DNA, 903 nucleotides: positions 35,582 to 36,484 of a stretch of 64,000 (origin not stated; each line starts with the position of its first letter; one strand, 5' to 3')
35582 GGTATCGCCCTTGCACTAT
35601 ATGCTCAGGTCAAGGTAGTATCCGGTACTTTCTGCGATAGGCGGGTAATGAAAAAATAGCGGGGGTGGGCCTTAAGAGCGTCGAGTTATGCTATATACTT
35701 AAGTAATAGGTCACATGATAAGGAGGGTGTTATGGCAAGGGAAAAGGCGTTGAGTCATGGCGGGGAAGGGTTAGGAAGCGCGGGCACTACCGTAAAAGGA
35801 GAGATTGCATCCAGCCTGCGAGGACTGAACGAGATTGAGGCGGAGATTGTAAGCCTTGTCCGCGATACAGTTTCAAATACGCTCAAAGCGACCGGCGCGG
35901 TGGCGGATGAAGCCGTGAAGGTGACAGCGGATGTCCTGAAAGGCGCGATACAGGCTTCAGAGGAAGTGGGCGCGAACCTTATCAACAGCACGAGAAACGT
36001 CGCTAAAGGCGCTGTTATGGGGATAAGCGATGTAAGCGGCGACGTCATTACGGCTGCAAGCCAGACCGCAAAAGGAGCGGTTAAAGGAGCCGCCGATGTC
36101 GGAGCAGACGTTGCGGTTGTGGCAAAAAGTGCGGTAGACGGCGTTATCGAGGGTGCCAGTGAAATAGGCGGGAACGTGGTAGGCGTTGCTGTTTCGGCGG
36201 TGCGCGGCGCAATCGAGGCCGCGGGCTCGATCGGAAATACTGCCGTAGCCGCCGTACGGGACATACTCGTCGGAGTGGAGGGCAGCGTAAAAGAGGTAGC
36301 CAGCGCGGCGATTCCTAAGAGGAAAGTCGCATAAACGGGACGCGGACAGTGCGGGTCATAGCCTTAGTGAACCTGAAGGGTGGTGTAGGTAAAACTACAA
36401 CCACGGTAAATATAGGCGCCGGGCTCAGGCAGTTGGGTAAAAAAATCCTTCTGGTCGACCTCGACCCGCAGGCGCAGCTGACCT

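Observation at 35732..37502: Orphan ParA-like ATPase flanked by an 11-mer-repeat amphipathic protein and a DUF4177 partner: candidate cargo-positioning module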

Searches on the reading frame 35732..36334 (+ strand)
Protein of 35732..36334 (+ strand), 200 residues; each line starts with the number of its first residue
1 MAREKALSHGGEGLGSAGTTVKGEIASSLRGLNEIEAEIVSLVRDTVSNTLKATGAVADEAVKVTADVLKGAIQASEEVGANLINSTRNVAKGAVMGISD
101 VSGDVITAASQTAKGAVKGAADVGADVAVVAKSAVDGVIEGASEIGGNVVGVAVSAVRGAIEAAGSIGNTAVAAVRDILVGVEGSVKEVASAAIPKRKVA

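Call 3: search_protein_families(library=pfam, proteins=[window:35732-36334:+], max_evalue=1)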
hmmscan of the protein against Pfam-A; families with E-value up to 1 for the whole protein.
window:35732-36334:+ (200 aa): 1 family
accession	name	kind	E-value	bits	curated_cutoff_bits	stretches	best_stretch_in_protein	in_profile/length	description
PF06911.18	Senescence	-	1.6e-06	28.6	24.6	1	43-118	45-135/184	Senescence domain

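Call 4: search_protein_families(library=ncbifam, proteins=[window:35732-36334:+], max_evalue=1)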
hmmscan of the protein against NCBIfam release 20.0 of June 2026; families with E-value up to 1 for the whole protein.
window:35732-36334:+ (200 aa): 0 families

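Call 11: find_homologous_proteins(query=window:35732-36334:+, max_evalue=0.001)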
Query window:35732-36334:+ (200 aa): 21 proteins with E <= 0.001 among 4628 candidates.
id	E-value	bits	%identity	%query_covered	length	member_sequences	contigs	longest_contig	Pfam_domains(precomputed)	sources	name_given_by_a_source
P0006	1.1e-56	210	64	93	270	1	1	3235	-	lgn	-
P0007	7.8e-55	204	63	93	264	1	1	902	-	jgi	jgi:hypothetical protein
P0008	1.3e-53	200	60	92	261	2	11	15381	-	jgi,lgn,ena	jgi:hypothetical protein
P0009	1.1e-50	190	63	87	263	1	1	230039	-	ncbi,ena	-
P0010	1.4e-48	183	60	91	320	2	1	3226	PF05443.18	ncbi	ncbi:MAG: MucR family transcriptional regulator, partial [Syntrophobacteraceae bacterium]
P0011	1.2e-41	161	55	93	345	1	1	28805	-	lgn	-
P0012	1.7e-41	160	50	92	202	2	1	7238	-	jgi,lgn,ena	jgi:hypothetical protein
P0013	6.1e-41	158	56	84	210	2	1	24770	-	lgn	-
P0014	1.2e-38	151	52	91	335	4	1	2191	-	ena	-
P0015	2.1e-38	150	50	90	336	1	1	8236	-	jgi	jgi:hypothetical protein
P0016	7.1e-36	142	46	98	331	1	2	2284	-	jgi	jgi:hypothetical protein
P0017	2.4e-35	140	56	82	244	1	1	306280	-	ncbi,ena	-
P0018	4.1e-35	139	47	90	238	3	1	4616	-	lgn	-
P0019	1.7e-24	105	61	55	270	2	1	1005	PF05443.18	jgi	-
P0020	1.1e-19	89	71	36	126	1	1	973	-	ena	-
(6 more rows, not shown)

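Call 14: find_encoding_contigs(protein=P0009, flank=8000, max_places=3)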
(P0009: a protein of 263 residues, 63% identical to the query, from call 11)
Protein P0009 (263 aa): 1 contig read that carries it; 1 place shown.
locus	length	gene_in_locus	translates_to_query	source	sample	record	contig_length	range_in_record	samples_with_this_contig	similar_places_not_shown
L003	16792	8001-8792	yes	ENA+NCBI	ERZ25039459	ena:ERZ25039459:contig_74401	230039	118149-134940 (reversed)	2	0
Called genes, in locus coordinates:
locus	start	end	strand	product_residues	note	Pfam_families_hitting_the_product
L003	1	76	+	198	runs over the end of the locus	PF09335:VTT_dom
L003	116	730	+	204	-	PF01865:PhoU_div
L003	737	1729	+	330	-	PF01384:PHO4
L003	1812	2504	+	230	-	PF00072:Response_reg, PF00486:Trans_reg_C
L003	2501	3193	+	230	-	PF16736:sCache_like (weak)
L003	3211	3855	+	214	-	PF00989:PAS, PF08448:PAS_4 (weak), PF00512:HisKA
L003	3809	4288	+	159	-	PF02518:HATPase_c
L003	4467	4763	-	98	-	-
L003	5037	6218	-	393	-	PF01904:DUF72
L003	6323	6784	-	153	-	PF02142:MGS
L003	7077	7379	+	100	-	PF17195:DUF5132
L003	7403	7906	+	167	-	PF19991:HMA_2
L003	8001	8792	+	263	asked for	-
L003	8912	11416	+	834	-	PF00690:Cation_ATPase_N, PF00122:E1-E2_ATPase, PF00702:Hydrolase, PF13246:Cation_ATPase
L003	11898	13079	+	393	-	PF00438:S-AdoMet_synt_N, PF02772:S-AdoMet_synt_M, PF02773:S-AdoMet_synt_C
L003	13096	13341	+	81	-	PF12085:DUF3562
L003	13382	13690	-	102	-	PF19991:HMA_2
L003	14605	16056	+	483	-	PF07396:Porin_O_P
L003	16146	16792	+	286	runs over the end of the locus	PF12849:PBP_like_2, PF01547:SBP_bac_1 (weak), PF13531:SBP_bac_11, PF12727:PBP_like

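Call 15: find_encoding_contigs(protein=P0011, flank=8000, max_places=3)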
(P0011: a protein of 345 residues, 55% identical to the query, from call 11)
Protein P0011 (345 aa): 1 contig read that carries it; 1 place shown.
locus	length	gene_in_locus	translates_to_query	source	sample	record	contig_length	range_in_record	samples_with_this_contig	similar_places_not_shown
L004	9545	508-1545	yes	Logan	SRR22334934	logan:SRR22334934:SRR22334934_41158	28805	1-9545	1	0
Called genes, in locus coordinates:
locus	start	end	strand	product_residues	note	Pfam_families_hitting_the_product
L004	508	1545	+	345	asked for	-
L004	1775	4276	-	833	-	PF13188:PAS_8 (faint), PF00989:PAS, PF08447:PAS_3, PF08448:PAS_4 (weak), PF13426:PAS_9, PF00990:GGDEF, PF00563:EAL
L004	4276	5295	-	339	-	PF12974:Phosphonate-bd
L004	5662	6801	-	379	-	PF00266:Aminotran_5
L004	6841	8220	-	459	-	PF00202:Aminotran_3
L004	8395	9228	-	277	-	PF00702:Hydrolase, PF13419:HAD_2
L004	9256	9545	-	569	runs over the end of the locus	PF00528:BPD_transp_1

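Call 16: find_encoding_contigs(protein=P0013, flank=8000, max_places=3)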
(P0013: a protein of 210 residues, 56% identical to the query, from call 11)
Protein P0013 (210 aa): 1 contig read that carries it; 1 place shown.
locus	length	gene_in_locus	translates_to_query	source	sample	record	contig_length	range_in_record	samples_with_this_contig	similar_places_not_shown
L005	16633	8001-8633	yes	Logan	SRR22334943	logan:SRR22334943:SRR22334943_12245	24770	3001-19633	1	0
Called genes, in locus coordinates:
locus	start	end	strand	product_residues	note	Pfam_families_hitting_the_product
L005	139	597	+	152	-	PF09537:DUF2383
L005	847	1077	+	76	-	-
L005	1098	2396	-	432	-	PF00989:PAS, PF13188:PAS_8, PF08448:PAS_4, PF13426:PAS_9, PF08447:PAS_3 (weak), PF00512:HisKA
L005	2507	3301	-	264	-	PF00226:DnaJ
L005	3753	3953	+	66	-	PF00313:CSD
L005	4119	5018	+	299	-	-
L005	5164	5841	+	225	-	PF00891:Methyltransf_2, PF13489:Methyltransf_23, PF01209:Ubie_methyltran, PF05175:MTS, PF13847:Methyltransf_31, PF08241:Methyltransf_11, PF08242:Methyltransf_12, PF13649:Methyltransf_25, +2 more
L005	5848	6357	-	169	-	PF03061:4HBT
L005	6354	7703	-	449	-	PF00083:Sugar_tr (faint), PF07690:MFS_1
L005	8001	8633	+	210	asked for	-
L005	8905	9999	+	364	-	PF13191:AAA_16, PF13401:AAA_22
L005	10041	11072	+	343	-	PF16537:T2SSB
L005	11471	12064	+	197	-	-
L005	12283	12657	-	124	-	PF07238:PilZ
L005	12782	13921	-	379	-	-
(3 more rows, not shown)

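Call 23: search_protein_families(library=phrogs, proteins=[window:35732-36334:+], max_evalue=0.01)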
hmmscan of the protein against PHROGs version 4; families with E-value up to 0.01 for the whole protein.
window:35732-36334:+ (200 aa): 5 families
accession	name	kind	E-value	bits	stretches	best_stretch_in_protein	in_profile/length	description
phrog_1272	-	tail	0.00061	18.6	1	21-175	933-1085/1606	tail length tape measure protein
phrog_167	-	tail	0.00069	18.4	1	33-189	839-999/1555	tail length tape measure protein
phrog_1535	-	tail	0.00082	18.6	1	38-185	893-1032/1152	tail length tape measure protein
phrog_58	-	tail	0.0036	16.7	1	39-193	823-940/1544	tail length tape measure protein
phrog_305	-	tail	0.004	16.8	1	38-178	530-653/1001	tail length tape measure protein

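Call 50: predict_structure(alignment_id=A3)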
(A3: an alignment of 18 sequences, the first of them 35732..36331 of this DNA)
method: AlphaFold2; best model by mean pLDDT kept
length: 200 residues; sequences in the alignment: 18
mean_pLDDT: 80.6   pTM: 0.72
mean pLDDT of the five models: 80.6, 78.2, 74.8, 74.5, 74.4
residues with pLDDT >= 90: 69; 70-90: 92; 50-70: 21; < 50: 18
segments of 3 or more residues with pLDDT < 50: 1-3, 5-11, 193-200
pLDDT, mean of each block of 10 residues (from residue 1): 47 60 77 86 90 77 79 80 86 91 87 90 91 94 91 93 93 90 64 46
secondary structure, 60 per line:
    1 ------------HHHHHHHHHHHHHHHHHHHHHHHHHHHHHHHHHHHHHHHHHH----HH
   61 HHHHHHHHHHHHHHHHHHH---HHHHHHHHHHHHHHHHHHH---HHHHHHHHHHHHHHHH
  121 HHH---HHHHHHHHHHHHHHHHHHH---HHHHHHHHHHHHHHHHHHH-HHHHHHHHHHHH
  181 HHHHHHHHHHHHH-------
elements in order: H13-54 H59-79 H83-101 H105-123 H127-145 H149-167 H169-193

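Call 64: search_protein_families(library=pfam, alignment_id=A3, max_evalue=0.01)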
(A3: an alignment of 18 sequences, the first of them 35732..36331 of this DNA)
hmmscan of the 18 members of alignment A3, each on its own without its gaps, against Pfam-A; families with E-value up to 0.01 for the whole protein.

A. member 1, window:35732-36331:+ (200 aa): 1 family
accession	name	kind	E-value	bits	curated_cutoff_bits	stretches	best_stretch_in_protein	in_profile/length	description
PF06911.18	Senescence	-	1.6e-06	28.6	24.6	1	43-118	45-135/184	Senescence domain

B. families by the number of members that match (of 18 scanned): 3 families
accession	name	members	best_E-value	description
PF00072.30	Response_reg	2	2e-09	Response regulator receiver domain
PF06911.18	Senescence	2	1.6e-06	Senescence domain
PF05443.17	ROS_MUCR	1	4.8e-24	ROS/MUCR transcriptional regulator protein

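Call 65: search_solved_structures(query=A3, max_evalue=1, show_alignments=0)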
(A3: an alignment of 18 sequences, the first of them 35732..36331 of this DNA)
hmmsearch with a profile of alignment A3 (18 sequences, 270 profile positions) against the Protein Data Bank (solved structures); distinct sequences matched with E-value up to 1: 2.
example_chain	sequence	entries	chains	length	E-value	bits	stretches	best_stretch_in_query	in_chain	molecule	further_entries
8f6r_A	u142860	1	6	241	0.00087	22.4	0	158-190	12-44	De novo designed oligomeric protein C6-79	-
7e7h_A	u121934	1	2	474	0.48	13.3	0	133-159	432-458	Amino_oxidase domain-containing protein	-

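Call 74: find_encoding_contigs(protein=P0008, flank=7000, max_places=4)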
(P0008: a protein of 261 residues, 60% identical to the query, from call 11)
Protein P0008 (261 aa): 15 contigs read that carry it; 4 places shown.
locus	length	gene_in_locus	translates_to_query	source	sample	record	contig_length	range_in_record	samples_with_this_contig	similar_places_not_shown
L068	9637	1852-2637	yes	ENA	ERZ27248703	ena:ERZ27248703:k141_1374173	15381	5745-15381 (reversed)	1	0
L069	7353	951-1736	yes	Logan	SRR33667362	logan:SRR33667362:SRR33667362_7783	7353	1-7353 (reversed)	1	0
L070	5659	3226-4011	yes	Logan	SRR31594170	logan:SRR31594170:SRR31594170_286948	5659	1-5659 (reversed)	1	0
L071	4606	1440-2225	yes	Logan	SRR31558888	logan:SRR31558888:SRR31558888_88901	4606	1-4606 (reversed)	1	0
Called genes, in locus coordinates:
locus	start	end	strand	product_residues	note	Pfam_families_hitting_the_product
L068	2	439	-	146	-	?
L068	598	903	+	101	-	PF19991:HMA_2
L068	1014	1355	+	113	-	PF17195:DUF5132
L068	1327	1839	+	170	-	PF19991:HMA_2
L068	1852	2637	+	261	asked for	-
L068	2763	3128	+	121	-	PF19991:HMA_2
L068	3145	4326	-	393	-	PF00438:S-AdoMet_synt_N, PF02772:S-AdoMet_synt_M, PF02773:S-AdoMet_synt_C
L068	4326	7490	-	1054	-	PF19991:HMA_2 (weak), PF00690:Cation_ATPase_N, PF00122:E1-E2_ATPase, PF00702:Hydrolase, PF13246:Cation_ATPase, PF00689:Cation_ATPase_C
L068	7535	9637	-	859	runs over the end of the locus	PF00690:Cation_ATPase_N, PF00122:E1-E2_ATPase, PF00702:Hydrolase, PF13246:Cation_ATPase, PF08282:Hydrolase_3 (faint), PF00689:Cation_ATPase_C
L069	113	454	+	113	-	PF17195:DUF5132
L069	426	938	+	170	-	PF19991:HMA_2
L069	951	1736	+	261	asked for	-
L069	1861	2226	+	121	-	PF19991:HMA_2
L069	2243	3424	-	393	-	PF00438:S-AdoMet_synt_N, PF02772:S-AdoMet_synt_M, PF02773:S-AdoMet_synt_C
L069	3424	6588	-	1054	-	PF19991:HMA_2 (weak), PF00690:Cation_ATPase_N, PF00122:E1-E2_ATPase, PF00702:Hydrolase, PF13246:Cation_ATPase, PF00689:Cation_ATPase_C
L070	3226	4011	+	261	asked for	-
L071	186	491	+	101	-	PF19991:HMA_2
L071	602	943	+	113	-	PF17195:DUF5132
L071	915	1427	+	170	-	PF19991:HMA_2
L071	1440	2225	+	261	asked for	-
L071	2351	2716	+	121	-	PF19991:HMA_2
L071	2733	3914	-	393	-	PF00438:S-AdoMet_synt_N, PF02772:S-AdoMet_synt_M, PF02773:S-AdoMet_synt_C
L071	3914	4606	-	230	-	?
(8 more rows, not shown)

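Call 75: find_encoding_contigs(protein=P0017, flank=7000, max_places=2)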
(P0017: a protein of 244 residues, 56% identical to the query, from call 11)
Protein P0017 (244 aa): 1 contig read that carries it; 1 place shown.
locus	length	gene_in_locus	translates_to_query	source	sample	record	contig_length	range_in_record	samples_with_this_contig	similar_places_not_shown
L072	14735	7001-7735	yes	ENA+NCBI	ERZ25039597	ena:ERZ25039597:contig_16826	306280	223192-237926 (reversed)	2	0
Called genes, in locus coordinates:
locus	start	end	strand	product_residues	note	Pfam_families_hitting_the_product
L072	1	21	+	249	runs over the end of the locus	PF07608:DUF1571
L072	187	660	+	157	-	PF02922:CBM_48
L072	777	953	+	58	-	-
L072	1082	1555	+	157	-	PF02142:MGS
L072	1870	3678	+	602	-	PF00149:Metallophos (weak)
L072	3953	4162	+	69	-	-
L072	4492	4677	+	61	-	-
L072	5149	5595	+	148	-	-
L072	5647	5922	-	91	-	PF19991:HMA_2 (weak)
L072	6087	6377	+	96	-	-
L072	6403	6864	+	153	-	PF19991:HMA_2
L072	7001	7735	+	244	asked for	-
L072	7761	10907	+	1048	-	PF19991:HMA_2, PF00690:Cation_ATPase_N, PF00122:E1-E2_ATPase, PF00702:Hydrolase, PF13246:Cation_ATPase, PF00689:Cation_ATPase_C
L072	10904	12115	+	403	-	PF00438:S-AdoMet_synt_N, PF02772:S-AdoMet_synt_M, PF02773:S-AdoMet_synt_C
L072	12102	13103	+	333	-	PF01544:CorA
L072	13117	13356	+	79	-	PF12085:DUF3562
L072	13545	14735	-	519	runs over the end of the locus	PF00245:Alk_phosphatase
